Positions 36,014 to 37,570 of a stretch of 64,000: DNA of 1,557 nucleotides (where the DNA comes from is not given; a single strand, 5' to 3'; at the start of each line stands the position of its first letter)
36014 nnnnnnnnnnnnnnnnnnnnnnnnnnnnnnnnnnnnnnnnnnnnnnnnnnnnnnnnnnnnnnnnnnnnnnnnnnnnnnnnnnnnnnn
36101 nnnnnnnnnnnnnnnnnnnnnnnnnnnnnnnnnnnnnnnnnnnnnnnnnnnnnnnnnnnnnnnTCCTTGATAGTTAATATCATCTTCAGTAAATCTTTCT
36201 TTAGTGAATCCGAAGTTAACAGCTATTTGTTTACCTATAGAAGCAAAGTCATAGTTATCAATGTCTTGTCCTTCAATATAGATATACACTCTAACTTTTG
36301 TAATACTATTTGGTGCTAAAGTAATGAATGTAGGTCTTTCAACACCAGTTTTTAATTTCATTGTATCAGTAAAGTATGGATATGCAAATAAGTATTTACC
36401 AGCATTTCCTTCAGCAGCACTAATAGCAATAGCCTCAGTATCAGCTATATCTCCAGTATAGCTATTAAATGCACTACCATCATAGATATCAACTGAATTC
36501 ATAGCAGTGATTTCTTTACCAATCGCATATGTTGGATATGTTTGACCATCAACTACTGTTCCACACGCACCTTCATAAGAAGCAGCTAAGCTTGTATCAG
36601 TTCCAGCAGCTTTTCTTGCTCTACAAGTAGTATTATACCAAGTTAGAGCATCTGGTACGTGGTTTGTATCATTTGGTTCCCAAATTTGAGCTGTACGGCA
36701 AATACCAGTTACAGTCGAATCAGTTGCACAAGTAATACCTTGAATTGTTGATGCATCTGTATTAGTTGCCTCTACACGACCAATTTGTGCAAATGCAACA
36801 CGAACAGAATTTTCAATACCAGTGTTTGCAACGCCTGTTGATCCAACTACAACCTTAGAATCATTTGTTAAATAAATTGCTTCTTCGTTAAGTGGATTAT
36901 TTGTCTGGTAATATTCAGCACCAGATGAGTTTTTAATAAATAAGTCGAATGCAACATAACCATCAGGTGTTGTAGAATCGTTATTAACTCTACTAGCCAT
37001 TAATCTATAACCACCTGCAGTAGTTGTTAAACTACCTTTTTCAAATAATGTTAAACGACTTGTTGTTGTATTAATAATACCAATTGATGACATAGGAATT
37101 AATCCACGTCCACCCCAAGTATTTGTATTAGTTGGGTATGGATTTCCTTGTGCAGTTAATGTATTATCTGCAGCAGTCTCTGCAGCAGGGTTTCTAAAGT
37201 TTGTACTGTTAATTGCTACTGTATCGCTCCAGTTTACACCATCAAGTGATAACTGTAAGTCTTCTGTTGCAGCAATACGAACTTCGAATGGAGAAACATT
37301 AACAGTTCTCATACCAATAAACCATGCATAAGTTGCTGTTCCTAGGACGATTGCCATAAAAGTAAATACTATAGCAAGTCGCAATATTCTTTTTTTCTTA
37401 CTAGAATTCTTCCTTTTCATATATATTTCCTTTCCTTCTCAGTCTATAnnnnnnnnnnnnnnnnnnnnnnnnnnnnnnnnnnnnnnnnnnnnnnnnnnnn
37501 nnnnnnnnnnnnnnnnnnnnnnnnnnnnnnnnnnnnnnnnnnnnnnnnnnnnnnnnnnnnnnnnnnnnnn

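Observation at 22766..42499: About 19.7 kb multi-gene TasA/SipW-type extracellular fibre locus of unusual complexity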

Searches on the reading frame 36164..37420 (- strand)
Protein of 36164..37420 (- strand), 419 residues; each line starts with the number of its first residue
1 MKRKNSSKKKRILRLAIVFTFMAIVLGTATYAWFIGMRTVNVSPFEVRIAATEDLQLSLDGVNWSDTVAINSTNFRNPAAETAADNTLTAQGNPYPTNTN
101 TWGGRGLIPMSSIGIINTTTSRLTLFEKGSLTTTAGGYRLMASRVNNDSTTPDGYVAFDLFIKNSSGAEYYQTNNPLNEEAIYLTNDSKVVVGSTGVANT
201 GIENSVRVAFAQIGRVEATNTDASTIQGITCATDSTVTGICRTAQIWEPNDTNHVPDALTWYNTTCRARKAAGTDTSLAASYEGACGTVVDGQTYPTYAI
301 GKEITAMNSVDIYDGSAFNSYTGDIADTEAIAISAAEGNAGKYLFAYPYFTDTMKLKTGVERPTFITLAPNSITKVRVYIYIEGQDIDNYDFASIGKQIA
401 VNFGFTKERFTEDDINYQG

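Call 11: find_homologous_proteins(query=window:36164-37420:-, max_evalue=0.001)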
Query seq(419 aa) (419 aa): 2341 proteins with E <= 0.001 among 8000 candidates; the best 120 are listed.
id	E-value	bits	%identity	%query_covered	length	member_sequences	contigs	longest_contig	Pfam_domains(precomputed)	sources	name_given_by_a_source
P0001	9.0e-274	926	100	100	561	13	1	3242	PF16403.12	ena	-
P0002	7.7e-247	837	89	100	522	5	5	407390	PF16403.12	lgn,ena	-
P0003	1.1e-232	790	84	100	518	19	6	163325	PF16403.12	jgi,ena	-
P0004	1.9e-232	790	85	100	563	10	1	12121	PF16403.12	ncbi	-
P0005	2.3e-232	789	85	100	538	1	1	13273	PF16403.12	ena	-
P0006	5.7e-232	788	85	100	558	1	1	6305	PF16403.12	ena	-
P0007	6.2e-232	788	85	100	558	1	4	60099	PF16403.12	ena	-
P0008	2.8e-230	782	85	100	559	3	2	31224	PF16403.12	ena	-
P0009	7.0e-230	781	84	100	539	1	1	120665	PF16403.12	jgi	jgi:hypothetical protein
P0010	1.9e-229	780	83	100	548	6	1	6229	PF16403.12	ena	-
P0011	3.0e-229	779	86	98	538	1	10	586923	PF16403.12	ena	-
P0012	1.0e-228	777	82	100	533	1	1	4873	PF16403.12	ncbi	-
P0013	1.0e-228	777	85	98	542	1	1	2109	PF16403.12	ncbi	-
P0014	2.0e-228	776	84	100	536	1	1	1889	PF16403.12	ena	-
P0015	2.9e-228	776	83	100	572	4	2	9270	PF16403.12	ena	-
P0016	3.3e-228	776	83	100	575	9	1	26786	PF16403.12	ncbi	-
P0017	5.1e-228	775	83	100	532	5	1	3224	PF16403.12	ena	-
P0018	2.0e-227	773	84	98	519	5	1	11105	PF16403.12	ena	-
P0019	2.2e-226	770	84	98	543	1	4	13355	PF16403.12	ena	-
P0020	2.8e-226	769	83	100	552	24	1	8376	PF16403.12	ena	-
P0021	4.4e-226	769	82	100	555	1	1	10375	PF16403.12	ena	-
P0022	8.4e-226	768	84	99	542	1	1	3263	PF16403.12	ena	-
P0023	2.3e-225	766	83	97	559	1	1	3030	PF16403.12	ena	-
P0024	1.1e-224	764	82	100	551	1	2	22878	PF16403.12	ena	-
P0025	1.4e-224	764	83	99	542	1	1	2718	PF16403.12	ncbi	-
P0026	4.0e-224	762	82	99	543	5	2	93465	PF16403.12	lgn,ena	-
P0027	1.5e-223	760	82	100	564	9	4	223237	PF16403.12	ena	-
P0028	3.4e-222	756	82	100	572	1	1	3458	PF16403.12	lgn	-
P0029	1.2e-221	754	81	98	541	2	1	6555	PF16403.12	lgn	-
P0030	2.3e-221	753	82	98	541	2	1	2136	PF16403.12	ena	-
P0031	1.0e-219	748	80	100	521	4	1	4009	PF16403.12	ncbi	-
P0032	2.7e-219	746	82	97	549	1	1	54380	PF16403.12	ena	-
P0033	1.9e-218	743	81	100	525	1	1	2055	PF16403.12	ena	-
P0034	1.0e-215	734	80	98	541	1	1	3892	PF16403.12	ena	-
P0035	2.3e-215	733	81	100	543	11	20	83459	PF16403.12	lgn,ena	-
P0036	2.4e-213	727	79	100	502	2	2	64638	PF16403.12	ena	-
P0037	5.9e-210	715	79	100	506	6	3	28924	PF16403.12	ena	-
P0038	1.8e-208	711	79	100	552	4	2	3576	PF16403.12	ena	-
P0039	1.1e-207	708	78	100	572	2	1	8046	PF16403.12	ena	-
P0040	4.2e-207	706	77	100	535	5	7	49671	PF16403.12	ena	-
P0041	3.2e-206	703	78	100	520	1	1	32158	PF16403.12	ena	-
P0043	3.0e-198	677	76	100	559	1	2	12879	PF16403.12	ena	-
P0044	8.4e-198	675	77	100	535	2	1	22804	PF16403.12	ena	-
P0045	1.7e-179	615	68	100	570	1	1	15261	PF16403.12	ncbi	-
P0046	9.7e-179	613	68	100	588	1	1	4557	PF16403.12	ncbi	-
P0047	2.3e-177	608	68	100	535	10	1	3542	PF16403.12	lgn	-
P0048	1.3e-176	606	67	100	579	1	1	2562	PF16403.12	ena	-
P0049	8.0e-175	600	68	97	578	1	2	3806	PF16403.12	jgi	-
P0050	2.0e-174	598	66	100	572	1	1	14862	PF16403.12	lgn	-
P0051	2.2e-174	598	66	100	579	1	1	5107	PF16403.12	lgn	-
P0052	2.2e-174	598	66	100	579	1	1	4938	PF16403.12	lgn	-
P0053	1.6e-173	595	66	100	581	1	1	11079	PF16403.12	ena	-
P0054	3.3e-173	594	67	100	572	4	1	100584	PF16403.12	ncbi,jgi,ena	-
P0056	7.7e-173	593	67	100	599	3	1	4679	PF16403.12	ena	-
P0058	1.9e-172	592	67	100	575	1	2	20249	PF16403.12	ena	-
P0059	4.5e-172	591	66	100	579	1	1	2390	PF16403.12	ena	-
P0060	9.5e-172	590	69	99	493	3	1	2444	PF16403.12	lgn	-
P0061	2.1e-171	588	68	100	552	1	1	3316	PF16403.12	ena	-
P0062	5.4e-171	587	69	100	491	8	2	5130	PF16403.12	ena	-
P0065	1.1e-170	586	67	100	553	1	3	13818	PF16403.12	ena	-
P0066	4.0e-169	581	66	100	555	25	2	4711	PF16403.12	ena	-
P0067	5.0e-169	581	64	100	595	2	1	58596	PF16403.12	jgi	jgi:hypothetical protein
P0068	1.7e-168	579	66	97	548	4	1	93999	PF16403.12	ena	-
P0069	3.2e-168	578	65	100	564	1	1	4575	PF16403.12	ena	-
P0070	6.2e-168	577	85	74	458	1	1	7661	PF16403.12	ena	-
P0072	1.3e-167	576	64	100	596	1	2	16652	PF16403.12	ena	-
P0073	1.5e-166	573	64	100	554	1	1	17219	PF16403.12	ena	-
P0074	3.5e-166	571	65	97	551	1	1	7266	PF16403.12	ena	-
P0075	5.7e-166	571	65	97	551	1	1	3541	PF16403.12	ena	-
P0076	1.6e-165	569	67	100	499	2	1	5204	PF16403.12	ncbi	-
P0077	2.9e-165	568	63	100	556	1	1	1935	PF16403.12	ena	-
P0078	1.2e-164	566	62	100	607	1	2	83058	PF16403.12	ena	-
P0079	1.9e-163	562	65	100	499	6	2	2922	PF07523.19,PF16403.12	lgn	-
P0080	8.8e-162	557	63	100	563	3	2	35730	PF16403.12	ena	-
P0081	2.0e-157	543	67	91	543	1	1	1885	PF16403.12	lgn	-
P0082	7.7e-157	541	62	99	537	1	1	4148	PF16403.12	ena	-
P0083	8.1e-157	541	81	74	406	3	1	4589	PF16403.12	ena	-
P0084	1.6e-149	516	62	100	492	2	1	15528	PF16403.12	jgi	jgi:hypothetical protein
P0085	7.1e-148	511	59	100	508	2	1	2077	PF16403.12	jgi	jgi:hypothetical protein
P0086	9.2e-148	511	61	100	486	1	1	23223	PF16403.12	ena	-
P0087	1.5e-147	510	60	100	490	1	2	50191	PF16403.12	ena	-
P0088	9.0e-147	507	61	100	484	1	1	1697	PF16403.12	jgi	-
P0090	3.3e-146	506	60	100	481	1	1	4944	PF16403.12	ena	-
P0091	4.4e-146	505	59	100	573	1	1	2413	PF16403.12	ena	-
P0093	7.5e-146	504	59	100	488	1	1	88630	PF16403.12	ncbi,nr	ncbi:MAG: DUF5011 domain-containing protein [Bacilli bacterium]|nr:DUF5011 domain-containing protein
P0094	1.3e-145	504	60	100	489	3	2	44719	PF16403.12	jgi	-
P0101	1.3e-143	497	58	100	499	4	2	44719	PF16403.12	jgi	-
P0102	2.0e-143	496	59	100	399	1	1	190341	-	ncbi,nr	ncbi:MAG: hypothetical protein PHQ89_01545 [Bacilli bacterium]|nr:hypothetical protein [Bacilli bact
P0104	9.7e-143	494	60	100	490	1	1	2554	PF16403.12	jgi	jgi:hypothetical protein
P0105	9.8e-143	494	59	100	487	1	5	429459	PF16403.12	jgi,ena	-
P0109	2.0e-142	493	59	100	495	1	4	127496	PF16403.12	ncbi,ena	-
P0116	1.0e-141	491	59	100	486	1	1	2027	PF16403.12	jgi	-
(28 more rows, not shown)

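Call 15: find_encoding_contigs(protein=P0102, flank=10000, max_places=3)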
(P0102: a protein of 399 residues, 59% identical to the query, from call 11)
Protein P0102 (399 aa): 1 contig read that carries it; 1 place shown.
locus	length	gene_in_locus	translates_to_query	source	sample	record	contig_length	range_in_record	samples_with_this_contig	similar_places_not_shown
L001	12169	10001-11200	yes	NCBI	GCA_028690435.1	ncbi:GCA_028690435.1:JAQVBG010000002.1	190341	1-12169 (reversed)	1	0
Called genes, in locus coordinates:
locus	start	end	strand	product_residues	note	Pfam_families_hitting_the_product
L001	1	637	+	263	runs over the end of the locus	PF01458:SUFBD_core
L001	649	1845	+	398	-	PF00266:Aminotran_5, PF01053:Cys_Met_Meta_PP (weak), PF01212:Beta_elim_lyase (weak), PF00155:Aminotran_1_2 (faint), PF01041:DegT_DnrJ_EryC1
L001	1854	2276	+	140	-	PF01592:NifU_N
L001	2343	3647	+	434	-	PF19295:SufBD_N, PF01458:SUFBD_core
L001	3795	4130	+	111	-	PF00436:SSB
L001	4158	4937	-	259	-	-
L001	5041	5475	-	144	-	-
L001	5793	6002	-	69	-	PF12844:HTH_19, PF13560:HTH_31 (weak), PF01381:HTH_3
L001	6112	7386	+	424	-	PF02885:Glycos_trans_3N, PF00591:Glycos_transf_3, PF07831:PYNP_C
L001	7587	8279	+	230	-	-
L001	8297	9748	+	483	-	PF16403:Bact_surface_Ig-like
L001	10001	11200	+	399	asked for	-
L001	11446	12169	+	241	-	?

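Call 16: find_encoding_contigs(protein=P0105, flank=10000, max_places=3)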
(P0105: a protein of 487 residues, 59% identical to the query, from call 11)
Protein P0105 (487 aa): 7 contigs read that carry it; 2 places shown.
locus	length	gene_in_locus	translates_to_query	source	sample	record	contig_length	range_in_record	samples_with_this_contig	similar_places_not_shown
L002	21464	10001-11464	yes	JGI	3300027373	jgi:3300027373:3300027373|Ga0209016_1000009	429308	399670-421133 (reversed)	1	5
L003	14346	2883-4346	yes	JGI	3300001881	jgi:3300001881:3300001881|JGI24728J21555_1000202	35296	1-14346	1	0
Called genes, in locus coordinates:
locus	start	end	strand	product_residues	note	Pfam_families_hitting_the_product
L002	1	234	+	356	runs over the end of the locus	PF02618:YceG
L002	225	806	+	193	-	PF01596:Methyltransf_3, PF01135:PCMT, PF02475:TRM5-TYW2_MTfase (weak), PF12847:Methyltransf_18 (weak), PF13578:Methyltransf_24 (weak)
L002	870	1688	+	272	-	-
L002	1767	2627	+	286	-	PF01136:Peptidase_U32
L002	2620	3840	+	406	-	PF01136:Peptidase_U32, PF04055:Radical_SAM (faint), PF16325:Peptidase_U32_C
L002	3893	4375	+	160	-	PF03449:GreA_GreB_N, PF01272:GreA_GreB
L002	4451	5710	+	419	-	PF05697:Trigger_N, PF00254:FKBP_C, PF05698:Trigger_C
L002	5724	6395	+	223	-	PF01048:PNP_UDP_1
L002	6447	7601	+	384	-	PF00768:Peptidase_S11, PF13354:Beta-lactamase2, PF07943:PBP5_C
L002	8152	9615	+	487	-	PF16403:Bact_surface_Ig-like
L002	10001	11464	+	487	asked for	PF16403:Bact_surface_Ig-like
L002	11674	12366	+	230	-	-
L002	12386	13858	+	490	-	PF16403:Bact_surface_Ig-like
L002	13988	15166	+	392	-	-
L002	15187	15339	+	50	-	-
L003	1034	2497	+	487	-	PF16403:Bact_surface_Ig-like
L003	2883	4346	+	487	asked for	PF16403:Bact_surface_Ig-like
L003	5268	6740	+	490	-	PF16403:Bact_surface_Ig-like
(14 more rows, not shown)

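Call 17: find_encoding_contigs(protein=P0002, flank=10000, max_places=2)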
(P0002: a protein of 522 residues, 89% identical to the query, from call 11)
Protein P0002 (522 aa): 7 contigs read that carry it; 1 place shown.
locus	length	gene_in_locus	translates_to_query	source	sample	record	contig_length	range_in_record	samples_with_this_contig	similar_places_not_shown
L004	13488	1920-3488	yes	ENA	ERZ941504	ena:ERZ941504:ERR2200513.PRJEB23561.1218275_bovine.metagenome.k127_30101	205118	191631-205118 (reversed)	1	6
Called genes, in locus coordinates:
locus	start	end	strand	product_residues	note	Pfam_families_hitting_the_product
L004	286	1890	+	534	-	-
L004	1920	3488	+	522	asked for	PF16403:Bact_surface_Ig-like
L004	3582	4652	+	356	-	-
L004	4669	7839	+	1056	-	PF19077:Big_13 (faint)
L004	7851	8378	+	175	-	-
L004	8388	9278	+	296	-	-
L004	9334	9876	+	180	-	-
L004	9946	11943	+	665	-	-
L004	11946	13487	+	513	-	-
